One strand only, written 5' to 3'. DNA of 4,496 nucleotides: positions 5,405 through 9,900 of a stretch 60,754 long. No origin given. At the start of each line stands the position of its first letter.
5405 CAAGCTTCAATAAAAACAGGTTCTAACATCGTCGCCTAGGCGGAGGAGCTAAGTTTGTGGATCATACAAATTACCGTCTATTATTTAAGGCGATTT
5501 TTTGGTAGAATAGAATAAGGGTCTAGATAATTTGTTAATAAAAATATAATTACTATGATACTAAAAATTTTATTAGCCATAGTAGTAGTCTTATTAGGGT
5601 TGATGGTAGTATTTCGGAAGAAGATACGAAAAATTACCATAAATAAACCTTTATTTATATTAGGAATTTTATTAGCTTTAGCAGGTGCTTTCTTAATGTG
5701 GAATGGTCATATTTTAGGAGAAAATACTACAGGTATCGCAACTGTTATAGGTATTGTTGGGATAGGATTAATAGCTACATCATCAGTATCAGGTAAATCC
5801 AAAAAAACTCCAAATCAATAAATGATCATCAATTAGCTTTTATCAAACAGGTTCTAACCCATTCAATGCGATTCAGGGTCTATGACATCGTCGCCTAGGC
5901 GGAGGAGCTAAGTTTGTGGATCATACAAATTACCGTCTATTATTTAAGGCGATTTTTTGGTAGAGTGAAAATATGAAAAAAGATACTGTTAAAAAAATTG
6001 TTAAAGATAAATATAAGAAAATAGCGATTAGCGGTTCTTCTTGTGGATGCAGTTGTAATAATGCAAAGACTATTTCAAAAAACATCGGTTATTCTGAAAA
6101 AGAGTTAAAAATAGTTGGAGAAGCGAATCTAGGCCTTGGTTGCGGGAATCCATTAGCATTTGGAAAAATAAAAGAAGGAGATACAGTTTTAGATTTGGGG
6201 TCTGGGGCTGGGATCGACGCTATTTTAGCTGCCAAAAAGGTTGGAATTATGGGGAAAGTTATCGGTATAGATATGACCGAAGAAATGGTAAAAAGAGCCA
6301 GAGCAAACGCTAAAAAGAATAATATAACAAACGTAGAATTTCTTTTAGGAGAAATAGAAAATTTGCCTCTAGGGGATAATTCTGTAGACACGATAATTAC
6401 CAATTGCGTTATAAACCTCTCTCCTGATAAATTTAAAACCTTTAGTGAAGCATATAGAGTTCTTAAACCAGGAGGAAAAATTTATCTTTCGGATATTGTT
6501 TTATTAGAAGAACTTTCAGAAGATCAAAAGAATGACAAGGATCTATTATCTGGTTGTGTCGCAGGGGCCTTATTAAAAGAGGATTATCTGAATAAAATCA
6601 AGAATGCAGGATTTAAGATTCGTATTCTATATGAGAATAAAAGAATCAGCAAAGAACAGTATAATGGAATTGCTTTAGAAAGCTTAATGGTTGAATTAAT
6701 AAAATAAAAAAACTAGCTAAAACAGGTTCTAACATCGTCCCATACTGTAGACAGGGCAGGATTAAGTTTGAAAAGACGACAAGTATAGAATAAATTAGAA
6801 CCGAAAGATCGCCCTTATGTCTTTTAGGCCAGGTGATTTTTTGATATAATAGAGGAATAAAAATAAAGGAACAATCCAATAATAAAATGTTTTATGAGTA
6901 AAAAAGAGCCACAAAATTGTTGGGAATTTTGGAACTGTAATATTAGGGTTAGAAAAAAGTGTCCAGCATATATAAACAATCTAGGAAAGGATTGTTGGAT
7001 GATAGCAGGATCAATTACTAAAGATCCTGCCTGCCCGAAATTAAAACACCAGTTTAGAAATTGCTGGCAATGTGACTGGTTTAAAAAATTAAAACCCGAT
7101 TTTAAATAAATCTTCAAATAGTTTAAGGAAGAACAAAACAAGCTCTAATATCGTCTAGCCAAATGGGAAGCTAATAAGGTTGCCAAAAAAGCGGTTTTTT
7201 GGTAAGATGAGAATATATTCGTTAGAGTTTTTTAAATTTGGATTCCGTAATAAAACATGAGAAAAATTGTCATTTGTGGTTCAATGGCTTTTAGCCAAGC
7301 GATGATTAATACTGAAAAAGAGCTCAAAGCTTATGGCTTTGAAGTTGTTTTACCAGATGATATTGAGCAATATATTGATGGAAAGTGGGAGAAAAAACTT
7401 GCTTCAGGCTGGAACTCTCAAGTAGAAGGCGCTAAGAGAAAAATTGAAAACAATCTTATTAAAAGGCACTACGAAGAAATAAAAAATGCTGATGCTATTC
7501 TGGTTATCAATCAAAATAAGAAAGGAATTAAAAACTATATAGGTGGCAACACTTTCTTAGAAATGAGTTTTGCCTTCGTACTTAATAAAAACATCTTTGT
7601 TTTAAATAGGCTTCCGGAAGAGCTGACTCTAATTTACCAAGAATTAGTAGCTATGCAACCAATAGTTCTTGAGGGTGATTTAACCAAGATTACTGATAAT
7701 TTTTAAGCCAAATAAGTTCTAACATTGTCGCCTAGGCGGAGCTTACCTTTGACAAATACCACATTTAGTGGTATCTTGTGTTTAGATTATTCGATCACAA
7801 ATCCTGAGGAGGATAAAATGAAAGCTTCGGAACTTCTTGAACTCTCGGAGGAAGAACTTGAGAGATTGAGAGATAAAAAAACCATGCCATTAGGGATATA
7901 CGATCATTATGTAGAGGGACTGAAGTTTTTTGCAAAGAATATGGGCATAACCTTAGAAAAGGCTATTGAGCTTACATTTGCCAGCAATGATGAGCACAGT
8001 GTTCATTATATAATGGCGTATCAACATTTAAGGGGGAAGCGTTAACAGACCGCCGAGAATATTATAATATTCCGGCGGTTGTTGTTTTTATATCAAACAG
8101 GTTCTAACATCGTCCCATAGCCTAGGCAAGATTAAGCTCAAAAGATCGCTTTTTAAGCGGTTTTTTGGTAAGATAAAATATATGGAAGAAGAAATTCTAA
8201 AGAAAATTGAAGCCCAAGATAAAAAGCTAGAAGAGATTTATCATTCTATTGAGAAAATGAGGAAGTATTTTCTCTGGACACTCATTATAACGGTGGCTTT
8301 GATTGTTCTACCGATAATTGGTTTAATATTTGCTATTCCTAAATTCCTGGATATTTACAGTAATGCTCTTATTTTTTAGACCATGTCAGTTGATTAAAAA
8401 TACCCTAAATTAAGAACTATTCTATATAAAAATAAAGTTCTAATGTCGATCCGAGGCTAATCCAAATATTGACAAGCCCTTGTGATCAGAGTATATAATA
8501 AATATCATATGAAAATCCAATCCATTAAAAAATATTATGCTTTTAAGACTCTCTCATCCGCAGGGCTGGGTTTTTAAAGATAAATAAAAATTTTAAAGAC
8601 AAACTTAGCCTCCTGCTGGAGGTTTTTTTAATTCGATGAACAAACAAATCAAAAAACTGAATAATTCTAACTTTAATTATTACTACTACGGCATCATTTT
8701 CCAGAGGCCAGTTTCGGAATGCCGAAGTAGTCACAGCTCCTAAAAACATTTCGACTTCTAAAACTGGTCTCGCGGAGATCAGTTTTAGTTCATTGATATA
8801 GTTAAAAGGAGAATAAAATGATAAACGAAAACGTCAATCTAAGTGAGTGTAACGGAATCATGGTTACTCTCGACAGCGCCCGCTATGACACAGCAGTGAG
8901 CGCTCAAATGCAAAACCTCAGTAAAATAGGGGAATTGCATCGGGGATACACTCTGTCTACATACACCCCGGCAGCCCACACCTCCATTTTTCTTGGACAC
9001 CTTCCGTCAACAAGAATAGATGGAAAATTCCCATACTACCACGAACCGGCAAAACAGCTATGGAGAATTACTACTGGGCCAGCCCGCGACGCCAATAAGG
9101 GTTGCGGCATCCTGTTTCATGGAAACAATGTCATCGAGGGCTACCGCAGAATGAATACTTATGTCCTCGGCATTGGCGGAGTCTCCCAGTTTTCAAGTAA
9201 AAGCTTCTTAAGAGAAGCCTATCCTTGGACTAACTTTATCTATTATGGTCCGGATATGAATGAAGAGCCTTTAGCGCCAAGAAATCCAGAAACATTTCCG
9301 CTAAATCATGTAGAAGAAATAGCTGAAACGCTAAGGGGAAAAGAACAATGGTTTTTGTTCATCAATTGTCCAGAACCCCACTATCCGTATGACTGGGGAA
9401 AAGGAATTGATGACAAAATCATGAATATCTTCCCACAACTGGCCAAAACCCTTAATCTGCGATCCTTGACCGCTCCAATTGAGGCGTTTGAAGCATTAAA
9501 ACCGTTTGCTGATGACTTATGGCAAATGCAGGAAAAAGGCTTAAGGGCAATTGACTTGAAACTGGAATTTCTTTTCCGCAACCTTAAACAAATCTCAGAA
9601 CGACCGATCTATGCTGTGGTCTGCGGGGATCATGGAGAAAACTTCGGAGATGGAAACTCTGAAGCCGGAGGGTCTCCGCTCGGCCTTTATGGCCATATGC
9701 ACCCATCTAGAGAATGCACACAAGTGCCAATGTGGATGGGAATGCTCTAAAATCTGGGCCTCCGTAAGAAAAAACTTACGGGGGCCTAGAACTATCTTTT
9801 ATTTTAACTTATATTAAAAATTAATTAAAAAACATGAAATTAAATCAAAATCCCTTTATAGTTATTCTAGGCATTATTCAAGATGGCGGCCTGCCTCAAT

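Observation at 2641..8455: Array of about 11 single-gene cassettes bounded by a conserved box: integron/CALIN-like but non-canonical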

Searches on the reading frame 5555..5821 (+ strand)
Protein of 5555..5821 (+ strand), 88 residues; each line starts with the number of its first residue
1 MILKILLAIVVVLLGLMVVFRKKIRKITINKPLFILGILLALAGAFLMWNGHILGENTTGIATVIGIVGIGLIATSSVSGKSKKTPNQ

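Call 11: search_protein_families(library=pfam, proteins=[window:5555-5821:+], max_evalue=0.01)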
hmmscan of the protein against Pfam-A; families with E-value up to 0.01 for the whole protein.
window:5555-5821:+ (88 aa): 2 families
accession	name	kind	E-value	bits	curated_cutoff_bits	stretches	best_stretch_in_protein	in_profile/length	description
PF13567.11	DUF4131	-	0.0038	17.4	31.6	1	5-56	8-55/165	Domain of unknown function (DUF4131)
PF23396.1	DUF7103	-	0.0071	16.8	27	1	7-66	2-61/159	Family of unknown function (DUF7103)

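Call 76: find_homologous_proteins(query=window:5555-5821:+, max_evalue=0.00001)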
Query window:5555-5821:+ (88 aa): 471 proteins with E <= 0.00001 among 560 candidates; the best 120 are listed.
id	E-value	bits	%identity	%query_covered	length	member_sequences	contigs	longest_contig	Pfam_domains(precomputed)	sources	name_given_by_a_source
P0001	8.8e-41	155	94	100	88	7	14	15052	-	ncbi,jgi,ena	-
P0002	3.8e-40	153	91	100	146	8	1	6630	-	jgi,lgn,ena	jgi:FtsH-binding integral membrane protein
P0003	6.5e-40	152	90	100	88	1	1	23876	-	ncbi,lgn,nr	ncbi:MAG: hypothetical protein PHE52_01205 [Candidatus Pacebacteria bacterium]|nr:hypothetical prote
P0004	7.2e-39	149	90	100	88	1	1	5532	-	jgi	jgi:Na+/melibiose symporter-like transporter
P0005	4.8e-38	146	90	100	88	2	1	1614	-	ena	-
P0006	2.9e-37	144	86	100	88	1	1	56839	-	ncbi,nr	ncbi:hypothetical protein JXA59_03330 [Patescibacteria group bacterium]|nr:hypothetical protein [Pat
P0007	1.4e-35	138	83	100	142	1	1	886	-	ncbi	-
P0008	4.2e-35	137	89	100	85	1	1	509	-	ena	-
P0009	4.5e-35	137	88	83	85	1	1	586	-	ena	-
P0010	1.1e-34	135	88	100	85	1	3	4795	-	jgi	jgi:FtsH-binding integral membrane protein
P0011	1.2e-34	135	88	100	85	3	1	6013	-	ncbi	-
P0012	6.7e-33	130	86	100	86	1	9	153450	-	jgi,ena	-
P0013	7.6e-33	129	82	100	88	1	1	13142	-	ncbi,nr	ncbi:hypothetical protein KJ735_00820 [Patescibacteria group bacterium]|nr:hypothetical protein [Pat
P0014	1.3e-31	126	81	100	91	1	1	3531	-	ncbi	-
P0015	3.8e-31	124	87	77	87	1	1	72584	-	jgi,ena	-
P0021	1.7e-29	119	80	100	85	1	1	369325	-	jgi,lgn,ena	-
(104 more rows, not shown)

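Call 77: find_encoding_contigs(protein=P0021, flank=10000, max_places=2)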
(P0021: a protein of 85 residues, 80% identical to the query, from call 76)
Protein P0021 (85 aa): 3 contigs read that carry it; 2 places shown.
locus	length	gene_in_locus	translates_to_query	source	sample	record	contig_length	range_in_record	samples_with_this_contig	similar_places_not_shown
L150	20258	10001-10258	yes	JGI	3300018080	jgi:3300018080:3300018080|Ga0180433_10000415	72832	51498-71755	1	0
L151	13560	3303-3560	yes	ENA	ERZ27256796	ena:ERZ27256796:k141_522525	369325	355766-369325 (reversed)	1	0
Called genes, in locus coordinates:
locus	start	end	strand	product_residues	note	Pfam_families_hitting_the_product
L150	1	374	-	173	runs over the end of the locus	-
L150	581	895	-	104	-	-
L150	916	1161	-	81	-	PF18903:DUF5659 (weak)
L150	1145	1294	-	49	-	-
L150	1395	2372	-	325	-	PF00376:MerR (faint), PF13411:MerR_1 (faint), PF12728:HTH_17 (weak)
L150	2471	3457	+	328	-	PF00145:DNA_methylase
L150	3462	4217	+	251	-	PF11463:R-HINP1I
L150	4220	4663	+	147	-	PF03852:Vsr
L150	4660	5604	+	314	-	PF14280:DUF4365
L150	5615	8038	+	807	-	-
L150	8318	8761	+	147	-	PF08719:NADAR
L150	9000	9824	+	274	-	-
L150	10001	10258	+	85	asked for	-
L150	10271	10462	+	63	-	-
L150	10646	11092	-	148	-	PF12869:tRNA_anti-like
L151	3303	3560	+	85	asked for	-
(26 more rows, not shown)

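Call 78: find_encoding_contigs(protein=P0012, flank=10000, max_places=3)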
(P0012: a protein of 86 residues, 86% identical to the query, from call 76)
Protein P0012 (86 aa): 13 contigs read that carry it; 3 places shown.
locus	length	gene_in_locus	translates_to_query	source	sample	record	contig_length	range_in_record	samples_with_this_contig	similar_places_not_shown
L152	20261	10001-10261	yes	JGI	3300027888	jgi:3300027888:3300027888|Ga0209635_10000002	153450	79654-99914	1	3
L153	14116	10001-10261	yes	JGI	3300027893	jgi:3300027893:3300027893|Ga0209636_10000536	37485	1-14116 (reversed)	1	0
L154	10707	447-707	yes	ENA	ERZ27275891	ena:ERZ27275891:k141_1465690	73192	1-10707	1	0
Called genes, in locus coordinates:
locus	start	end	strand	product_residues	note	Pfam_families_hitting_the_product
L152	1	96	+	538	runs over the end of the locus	PF00118:Cpn60_TCP1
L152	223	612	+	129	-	PF00072:Response_reg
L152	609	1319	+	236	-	PF00512:HisKA, PF02518:HATPase_c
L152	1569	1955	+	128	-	PF21631:A9CJY8-like_N, PF13840:ACT_7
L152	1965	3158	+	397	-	PF22422:MGH1-like_GH, PF17389:Bac_rhamnosid6H (faint), PF06202:GDE_C (weak)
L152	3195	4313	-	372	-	PF13439:Glyco_transf_4, PF00534:Glycos_transf_1, PF13692:Glyco_trans_1_4, PF13524:Glyco_trans_1_2, PF26337:Gtf3_C (weak)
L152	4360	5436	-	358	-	PF13439:Glyco_transf_4, PF13579:Glyco_trans_4_4 (weak), PF00534:Glycos_transf_1, PF13692:Glyco_trans_1_4, PF13524:Glyco_trans_1_2 (weak)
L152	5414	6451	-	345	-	PF13439:Glyco_transf_4, PF13579:Glyco_trans_4_4 (weak), PF00534:Glycos_transf_1, PF13692:Glyco_trans_1_4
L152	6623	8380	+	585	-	PF01807:Zn_ribbon_DnaG, PF08275:DNAG_N, PF01751:Toprim, PF13155:Toprim_2, PF13362:Toprim_3 (weak), PF13662:Toprim_4, PF10410:DnaB_bind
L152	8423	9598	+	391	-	PF03979:Sigma70_r1_1, PF00140:Sigma70_r1_2, PF04542:Sigma70_r2, PF04539:Sigma70_r3, PF04545:Sigma70_r4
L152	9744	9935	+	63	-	-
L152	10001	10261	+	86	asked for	-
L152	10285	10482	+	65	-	-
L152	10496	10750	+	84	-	-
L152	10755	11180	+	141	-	-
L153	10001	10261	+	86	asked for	-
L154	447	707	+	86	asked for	-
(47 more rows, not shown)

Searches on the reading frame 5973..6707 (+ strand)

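Call 11: search_protein_families(library=pfam, proteins=[window:5973-6707:+], max_evalue=0.01)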
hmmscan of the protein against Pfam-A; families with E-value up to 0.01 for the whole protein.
window:5973-6707:+ (244 aa): 21 families
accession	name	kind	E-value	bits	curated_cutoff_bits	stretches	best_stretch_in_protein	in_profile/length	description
PF13847.12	Methyltransf_31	-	5.9e-39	133.5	27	1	66-212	1-144/145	Methyltransferase domain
PF13649.12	Methyltransf_25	-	2e-23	83.3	27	1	72-168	1-97/97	Methyltransferase domain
PF08241.18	Methyltransf_11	-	9e-23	81.2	21.2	1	73-171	1-94/95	Methyltransferase domain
PF01209.24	Ubie_methyltran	-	2.9e-20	73.1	20.1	1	67-172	46-151/233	ubiE/COQ5 methyltransferase family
PF08242.18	Methyltransf_12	-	2.1e-12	48.1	30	1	73-170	1-98/98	Methyltransferase domain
PF06325.19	PrmA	-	3e-12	47.1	22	1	66-176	159-262/296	Ribosomal protein L11 methyltransferase (PrmA)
PF01135.25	PCMT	-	9.3e-11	42.3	20.3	1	65-126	70-131/210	Protein-L-isoaspartate(D-aspartate) O-methyltransferase (PCMT)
PF13489.12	Methyltransf_23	-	1.8e-10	41.2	27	1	62-175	16-119/164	Methyltransferase domain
PF05175.20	MTS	-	6.5e-08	32.8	23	1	69-172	32-138/170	Methyltransferase small domain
PF02353.26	CMAS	-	5.7e-07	29.6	27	1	65-184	59-176/273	Mycolic acid cyclopropane synthetase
PF01170.24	UPF0020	-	1.3e-05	25.4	22.3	1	95-144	78-128/197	RMKL-like, methyltransferase domain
PF05148.21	Methyltransf_8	-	4.9e-05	23.7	27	1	126-175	111-159/219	Hypothetical methyltransferase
PF13679.12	Methyltransf_32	-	0.00015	22.2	27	1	67-132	24-93/143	Methyltransferase domain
PF20922.3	Anamorsin_N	-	0.00022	21.4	27.1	1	104-191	19-107/163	Anamorsin, N-terminal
PF01728.25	FtsJ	-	0.00033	21.1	24.1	1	63-153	16-107/181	FtsJ-like methyltransferase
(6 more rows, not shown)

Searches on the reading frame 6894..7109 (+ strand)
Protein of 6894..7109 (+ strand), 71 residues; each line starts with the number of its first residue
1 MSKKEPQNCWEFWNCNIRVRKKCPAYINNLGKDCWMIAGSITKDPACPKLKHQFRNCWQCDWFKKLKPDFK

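Call 11: search_protein_families(library=pfam, proteins=[window:6894-7109:+], max_evalue=0.01)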
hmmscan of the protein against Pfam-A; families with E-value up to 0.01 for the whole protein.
window:6894-7109:+ (71 aa): 0 families

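Call 73: search_protein_families(library=ncbifam, proteins=[window:6894-7109:+], max_evalue=0.001)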
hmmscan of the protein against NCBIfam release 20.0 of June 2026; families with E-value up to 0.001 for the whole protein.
window:6894-7109:+ (71 aa): 1 family
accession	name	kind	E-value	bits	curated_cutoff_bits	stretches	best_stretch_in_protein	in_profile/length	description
NF045718.1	two_CW_domain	domain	1.5e-09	38.1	35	1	7-67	1-78/80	two-CW domain-containing protein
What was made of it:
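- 6894..7109 (+): Cassette 9 ORF, two-CW-domain peptide. Call 73.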

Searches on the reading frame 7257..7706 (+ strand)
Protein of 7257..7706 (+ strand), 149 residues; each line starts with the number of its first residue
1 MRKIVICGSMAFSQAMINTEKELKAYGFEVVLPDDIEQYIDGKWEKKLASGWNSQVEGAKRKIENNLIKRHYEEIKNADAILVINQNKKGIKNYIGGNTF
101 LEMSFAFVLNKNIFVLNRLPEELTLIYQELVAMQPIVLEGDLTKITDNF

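Call 11: search_protein_families(library=pfam, proteins=[window:7257-7706:+], max_evalue=0.01)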
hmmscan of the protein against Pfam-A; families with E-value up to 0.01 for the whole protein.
window:7257-7706:+ (149 aa): 1 family
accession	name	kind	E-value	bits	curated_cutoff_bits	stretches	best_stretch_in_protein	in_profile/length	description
PF03952.21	Enolase_N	-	0.0047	17.6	35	1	40-108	49-116/131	Enolase, N-terminal domain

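Call 73: search_protein_families(library=ncbifam, proteins=[window:7257-7706:+], max_evalue=0.001)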
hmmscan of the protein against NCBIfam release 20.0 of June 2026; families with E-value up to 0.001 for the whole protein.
window:7257-7706:+ (149 aa): 0 families

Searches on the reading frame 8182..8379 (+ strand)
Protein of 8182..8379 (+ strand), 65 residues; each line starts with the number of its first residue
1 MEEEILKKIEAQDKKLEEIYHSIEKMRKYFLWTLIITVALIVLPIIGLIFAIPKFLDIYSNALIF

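Call 64: find_encoding_contigs(protein=window:8182-8379:+, flank=6000, max_places=10)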
Protein window:8182-8379:+ (65 aa): 18 contigs read that carry it; 7 places shown.
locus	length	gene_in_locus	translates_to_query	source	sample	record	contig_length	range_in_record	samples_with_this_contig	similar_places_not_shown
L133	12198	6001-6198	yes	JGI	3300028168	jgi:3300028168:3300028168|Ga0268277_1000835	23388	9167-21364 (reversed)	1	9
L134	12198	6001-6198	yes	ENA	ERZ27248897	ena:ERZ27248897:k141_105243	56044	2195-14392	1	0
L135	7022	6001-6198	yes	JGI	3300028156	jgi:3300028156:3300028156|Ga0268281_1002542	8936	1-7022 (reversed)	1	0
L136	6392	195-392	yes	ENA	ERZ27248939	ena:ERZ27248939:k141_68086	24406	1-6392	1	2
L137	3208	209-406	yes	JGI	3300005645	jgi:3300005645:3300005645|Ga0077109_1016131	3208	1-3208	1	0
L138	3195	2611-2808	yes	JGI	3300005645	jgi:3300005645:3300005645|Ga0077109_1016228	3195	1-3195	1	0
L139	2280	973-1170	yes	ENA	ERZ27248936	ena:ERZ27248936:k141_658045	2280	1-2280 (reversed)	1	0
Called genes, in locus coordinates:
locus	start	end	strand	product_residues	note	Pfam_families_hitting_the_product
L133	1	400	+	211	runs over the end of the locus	-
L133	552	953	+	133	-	PF00293:NUDIX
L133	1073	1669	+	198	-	PF00702:Hydrolase, PF13419:HAD_2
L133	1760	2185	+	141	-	PF00293:NUDIX, PF14815:NUDIX_4 (weak)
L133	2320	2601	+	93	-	PF04973:NMN_transporter (weak)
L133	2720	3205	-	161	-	-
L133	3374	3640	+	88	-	-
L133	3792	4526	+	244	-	PF01135:PCMT, PF05175:MTS, PF06325:PrmA, PF13489:Methyltransf_23, PF01209:Ubie_methyltran, PF13847:Methyltransf_31, PF08241:Methyltransf_11, PF08242:Methyltransf_12, +3 more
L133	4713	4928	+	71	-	-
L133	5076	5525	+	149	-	-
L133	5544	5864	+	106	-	-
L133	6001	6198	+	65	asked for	-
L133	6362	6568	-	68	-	-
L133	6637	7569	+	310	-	-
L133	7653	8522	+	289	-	PF12706:Lactamase_B_2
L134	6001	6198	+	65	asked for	-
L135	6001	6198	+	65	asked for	-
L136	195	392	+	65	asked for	-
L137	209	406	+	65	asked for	-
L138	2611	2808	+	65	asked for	-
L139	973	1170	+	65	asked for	-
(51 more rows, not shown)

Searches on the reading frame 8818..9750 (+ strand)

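Call 73: search_protein_families(library=ncbifam, proteins=[window:8818-9750:+], max_evalue=0.001)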
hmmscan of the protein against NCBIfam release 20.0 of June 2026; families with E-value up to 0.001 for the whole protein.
window:8818-9750:+ (310 aa): 1 family
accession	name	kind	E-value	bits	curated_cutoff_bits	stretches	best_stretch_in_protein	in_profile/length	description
NF038075.1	fam_STM4013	hypoth_equivalog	1.5e-22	80.4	250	1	11-280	8-240/261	STM4013/SEN3800 family hydrolase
